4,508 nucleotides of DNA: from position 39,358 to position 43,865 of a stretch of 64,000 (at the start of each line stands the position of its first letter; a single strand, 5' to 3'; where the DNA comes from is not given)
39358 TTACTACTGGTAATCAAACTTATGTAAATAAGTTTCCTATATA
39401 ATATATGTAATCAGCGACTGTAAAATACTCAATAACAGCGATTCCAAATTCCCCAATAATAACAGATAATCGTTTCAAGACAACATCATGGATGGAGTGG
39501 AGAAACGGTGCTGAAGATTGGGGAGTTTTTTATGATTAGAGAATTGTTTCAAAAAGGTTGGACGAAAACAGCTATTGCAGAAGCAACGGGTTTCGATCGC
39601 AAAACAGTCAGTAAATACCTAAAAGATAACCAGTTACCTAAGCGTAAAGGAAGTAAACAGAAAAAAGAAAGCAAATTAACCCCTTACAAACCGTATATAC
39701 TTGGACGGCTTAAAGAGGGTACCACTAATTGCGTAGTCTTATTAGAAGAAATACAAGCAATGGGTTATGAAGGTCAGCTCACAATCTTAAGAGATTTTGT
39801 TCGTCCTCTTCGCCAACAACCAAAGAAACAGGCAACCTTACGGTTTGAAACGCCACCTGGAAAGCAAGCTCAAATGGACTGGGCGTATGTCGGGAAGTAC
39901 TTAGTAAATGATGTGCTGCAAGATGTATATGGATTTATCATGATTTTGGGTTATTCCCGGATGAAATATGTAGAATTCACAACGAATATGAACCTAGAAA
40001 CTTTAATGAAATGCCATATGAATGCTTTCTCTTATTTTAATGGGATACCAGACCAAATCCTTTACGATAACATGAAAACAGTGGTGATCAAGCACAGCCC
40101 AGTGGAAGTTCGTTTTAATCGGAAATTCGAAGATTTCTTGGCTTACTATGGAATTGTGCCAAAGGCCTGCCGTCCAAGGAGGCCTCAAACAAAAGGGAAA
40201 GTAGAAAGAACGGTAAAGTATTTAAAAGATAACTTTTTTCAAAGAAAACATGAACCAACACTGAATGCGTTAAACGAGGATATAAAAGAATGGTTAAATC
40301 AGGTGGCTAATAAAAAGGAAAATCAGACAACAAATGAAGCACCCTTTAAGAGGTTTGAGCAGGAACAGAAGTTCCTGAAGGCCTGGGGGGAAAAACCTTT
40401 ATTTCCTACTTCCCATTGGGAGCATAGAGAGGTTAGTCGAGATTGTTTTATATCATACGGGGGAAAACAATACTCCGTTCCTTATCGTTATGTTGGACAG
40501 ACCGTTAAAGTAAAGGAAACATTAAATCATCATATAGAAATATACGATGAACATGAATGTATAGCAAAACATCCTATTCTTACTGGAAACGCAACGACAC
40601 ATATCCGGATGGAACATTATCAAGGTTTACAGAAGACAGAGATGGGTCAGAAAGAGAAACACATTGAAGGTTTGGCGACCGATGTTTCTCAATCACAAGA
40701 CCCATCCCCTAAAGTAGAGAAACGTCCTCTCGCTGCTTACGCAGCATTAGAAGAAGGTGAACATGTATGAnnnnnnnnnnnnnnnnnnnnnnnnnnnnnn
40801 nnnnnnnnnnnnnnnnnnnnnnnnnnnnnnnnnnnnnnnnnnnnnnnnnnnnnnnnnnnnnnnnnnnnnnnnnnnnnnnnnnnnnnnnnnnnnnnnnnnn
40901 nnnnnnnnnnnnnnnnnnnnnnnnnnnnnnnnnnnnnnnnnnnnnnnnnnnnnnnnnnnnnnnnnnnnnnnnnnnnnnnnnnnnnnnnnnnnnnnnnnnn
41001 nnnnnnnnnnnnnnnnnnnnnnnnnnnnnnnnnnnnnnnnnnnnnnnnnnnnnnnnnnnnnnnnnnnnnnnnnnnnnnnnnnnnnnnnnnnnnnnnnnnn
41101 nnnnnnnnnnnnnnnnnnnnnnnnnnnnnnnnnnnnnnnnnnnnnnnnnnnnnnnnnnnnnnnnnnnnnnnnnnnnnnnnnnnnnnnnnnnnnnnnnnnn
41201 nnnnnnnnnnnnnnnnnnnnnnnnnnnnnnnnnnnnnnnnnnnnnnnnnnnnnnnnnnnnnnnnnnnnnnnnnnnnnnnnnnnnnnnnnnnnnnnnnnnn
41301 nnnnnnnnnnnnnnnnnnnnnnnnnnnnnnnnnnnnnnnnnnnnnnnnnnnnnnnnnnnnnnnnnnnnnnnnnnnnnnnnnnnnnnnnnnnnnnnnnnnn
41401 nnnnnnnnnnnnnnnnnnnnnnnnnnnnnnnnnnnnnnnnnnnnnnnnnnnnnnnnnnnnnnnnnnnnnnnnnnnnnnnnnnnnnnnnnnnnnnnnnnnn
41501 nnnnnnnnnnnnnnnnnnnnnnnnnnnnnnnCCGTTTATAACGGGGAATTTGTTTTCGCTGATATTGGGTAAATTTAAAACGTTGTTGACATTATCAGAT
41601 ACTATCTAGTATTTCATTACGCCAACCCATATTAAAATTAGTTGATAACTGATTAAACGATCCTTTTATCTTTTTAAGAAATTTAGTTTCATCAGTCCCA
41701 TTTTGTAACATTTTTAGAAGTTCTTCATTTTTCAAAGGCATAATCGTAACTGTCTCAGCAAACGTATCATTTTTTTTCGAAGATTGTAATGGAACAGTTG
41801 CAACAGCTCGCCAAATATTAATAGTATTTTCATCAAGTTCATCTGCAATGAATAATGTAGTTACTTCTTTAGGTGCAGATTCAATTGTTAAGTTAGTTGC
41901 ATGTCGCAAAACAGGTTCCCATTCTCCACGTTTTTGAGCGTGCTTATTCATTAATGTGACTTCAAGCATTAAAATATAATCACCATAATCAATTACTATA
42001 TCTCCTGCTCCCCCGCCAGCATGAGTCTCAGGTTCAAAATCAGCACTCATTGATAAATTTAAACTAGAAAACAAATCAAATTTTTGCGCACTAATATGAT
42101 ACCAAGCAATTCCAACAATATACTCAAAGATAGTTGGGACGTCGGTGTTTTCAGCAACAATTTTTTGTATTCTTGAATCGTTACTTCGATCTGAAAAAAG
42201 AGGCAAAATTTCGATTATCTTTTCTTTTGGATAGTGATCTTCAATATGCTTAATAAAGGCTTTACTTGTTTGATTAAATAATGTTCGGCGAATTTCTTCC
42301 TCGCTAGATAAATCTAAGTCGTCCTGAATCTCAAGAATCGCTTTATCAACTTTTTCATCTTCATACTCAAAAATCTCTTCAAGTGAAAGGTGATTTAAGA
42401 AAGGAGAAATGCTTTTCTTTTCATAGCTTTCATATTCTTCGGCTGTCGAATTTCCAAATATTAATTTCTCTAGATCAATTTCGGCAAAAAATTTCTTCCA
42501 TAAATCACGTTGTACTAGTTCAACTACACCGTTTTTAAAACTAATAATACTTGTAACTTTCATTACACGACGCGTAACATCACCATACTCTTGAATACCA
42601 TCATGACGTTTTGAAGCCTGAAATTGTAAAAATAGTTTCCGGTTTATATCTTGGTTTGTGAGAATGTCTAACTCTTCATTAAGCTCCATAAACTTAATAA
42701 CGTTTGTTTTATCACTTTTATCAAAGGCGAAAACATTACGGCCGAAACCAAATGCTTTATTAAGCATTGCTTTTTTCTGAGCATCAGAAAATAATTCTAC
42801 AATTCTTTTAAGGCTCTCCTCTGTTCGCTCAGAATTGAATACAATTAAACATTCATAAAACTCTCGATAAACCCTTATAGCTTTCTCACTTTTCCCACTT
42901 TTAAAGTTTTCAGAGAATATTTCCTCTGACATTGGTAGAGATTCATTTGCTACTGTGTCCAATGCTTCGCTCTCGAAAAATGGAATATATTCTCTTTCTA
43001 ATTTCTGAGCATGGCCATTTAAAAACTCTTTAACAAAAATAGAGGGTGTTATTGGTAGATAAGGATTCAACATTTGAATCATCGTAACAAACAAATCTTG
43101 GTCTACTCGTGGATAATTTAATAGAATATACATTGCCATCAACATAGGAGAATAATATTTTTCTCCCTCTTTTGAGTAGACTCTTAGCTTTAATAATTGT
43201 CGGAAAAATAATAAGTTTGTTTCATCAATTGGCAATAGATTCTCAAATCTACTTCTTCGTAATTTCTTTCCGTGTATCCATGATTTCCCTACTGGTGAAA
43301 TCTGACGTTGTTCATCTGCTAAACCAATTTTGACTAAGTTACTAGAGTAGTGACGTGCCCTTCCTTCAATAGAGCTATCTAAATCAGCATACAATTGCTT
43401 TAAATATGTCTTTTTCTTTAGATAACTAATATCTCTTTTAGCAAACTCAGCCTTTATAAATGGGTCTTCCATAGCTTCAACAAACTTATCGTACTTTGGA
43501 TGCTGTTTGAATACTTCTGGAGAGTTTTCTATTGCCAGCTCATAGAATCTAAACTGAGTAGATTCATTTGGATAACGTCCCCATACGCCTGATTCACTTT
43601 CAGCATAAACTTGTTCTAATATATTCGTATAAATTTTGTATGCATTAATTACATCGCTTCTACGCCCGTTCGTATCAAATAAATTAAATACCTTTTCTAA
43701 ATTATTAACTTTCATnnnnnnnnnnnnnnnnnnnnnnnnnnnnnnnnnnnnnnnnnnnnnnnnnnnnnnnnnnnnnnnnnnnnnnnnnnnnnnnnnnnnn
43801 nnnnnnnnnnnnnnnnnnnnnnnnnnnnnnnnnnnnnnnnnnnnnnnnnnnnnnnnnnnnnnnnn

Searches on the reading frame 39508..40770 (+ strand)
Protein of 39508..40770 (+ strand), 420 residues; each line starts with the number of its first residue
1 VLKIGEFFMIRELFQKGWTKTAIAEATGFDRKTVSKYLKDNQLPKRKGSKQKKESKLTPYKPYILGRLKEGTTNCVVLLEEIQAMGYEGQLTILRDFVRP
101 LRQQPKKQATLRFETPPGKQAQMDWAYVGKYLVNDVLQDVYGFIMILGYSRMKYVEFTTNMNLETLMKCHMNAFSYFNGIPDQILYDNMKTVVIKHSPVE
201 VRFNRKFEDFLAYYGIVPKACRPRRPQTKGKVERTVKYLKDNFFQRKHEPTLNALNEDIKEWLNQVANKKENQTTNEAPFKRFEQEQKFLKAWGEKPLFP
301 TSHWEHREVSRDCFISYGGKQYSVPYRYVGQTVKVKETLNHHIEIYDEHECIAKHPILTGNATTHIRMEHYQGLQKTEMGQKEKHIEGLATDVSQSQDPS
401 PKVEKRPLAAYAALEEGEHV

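Call 68: search_protein_families(library=pfam, proteins=[window:39508-40770:+], max_evalue=0.00001)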
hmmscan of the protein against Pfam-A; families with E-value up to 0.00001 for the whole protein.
window:39508-40770:+ (420 aa): 3 families
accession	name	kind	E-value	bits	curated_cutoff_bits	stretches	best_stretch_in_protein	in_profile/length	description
PF22483.2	Mu-transpos_C_2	-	1.3e-18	66.9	27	1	299-364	6-70/73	Mu transposase, C-terminal domain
PF00665.32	rve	-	8.1e-14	52.2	32.6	1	117-226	4-102/102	Integrase core domain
PF13683.12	rve_3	-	4.2e-06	26.9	26.5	0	215-264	2-51/67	Integrase core domain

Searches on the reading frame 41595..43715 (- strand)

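Call 68: search_protein_families(library=pfam, proteins=[window:41595-43715:-], max_evalue=0.00001)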
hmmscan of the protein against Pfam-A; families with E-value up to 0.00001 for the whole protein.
window:41595-43715:- (706 aa): 1 family
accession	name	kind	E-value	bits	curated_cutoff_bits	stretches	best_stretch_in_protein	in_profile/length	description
PF09491.16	RE_AlwI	-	1.6e-34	120.1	23.1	1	129-666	2-438/441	AlwI restriction endonuclease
